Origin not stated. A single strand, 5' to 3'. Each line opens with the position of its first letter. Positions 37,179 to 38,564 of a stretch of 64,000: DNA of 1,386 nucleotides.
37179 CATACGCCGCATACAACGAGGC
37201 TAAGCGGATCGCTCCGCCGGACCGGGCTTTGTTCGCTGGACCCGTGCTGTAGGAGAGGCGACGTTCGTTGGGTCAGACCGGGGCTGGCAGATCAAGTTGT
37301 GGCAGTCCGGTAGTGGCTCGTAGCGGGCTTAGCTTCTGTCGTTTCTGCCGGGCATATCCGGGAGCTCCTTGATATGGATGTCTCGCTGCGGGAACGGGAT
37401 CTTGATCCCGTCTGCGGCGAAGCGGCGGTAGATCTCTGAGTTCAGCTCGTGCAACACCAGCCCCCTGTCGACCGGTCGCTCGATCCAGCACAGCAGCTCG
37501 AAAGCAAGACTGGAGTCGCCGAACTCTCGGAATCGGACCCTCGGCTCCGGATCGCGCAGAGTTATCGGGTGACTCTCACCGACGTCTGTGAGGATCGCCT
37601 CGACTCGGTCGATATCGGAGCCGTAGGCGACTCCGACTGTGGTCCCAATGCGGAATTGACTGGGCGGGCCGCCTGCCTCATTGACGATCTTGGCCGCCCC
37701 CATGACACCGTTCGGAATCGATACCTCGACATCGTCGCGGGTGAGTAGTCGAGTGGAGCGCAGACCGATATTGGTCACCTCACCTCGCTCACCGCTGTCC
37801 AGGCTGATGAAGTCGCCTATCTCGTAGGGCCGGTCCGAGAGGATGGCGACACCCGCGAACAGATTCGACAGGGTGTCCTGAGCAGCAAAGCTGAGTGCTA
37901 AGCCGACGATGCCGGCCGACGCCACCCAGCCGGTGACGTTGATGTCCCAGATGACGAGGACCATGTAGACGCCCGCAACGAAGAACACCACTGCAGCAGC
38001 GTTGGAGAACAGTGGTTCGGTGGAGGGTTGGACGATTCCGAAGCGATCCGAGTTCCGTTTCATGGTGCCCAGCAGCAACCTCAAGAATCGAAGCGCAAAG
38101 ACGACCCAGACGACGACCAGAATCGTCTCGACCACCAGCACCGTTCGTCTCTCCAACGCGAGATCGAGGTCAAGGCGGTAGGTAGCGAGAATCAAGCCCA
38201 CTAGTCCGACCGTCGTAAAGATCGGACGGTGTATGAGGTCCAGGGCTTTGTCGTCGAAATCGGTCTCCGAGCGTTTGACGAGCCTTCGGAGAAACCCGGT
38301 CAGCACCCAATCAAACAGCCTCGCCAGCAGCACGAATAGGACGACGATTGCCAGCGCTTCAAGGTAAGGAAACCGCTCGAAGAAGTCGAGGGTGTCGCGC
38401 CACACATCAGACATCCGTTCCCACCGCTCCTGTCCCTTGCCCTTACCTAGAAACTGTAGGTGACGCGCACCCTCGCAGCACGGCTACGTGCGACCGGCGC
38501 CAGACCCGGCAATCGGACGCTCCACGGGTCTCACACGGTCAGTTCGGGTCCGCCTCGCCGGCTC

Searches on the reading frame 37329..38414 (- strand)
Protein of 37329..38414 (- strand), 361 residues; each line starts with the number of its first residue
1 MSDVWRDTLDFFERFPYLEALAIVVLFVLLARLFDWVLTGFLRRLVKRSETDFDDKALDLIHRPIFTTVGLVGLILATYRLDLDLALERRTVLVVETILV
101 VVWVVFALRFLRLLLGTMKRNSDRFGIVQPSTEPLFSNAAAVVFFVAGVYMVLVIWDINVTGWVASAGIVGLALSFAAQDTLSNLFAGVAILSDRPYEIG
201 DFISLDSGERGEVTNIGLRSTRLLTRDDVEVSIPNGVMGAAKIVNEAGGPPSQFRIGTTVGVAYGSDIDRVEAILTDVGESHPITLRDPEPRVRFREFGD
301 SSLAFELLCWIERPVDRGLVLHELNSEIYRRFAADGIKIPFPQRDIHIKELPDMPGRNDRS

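Call 15: search_protein_families(library=pfam, proteins=[window:37329-38414:-], max_evalue=0.001)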
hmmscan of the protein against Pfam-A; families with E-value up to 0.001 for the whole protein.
window:37329-38414:- (361 aa): 3 families
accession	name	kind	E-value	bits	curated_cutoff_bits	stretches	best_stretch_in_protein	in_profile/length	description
PF21082.3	MS_channel_3rd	-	4.4e-16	59.5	21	1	257-339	2-88/88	Mechanosensitive ion channel MscS, C-terminal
PF00924.24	MS_channel_2nd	-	3.2e-14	53.2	20.2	1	180-245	1-65/68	Mechanosensitive ion channel, beta-domain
PF21088.3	MS_channel_1st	-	1.2e-05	25.7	23.1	1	141-179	4-42/42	Mechanosensitive ion channel, transmembrane helices 2/3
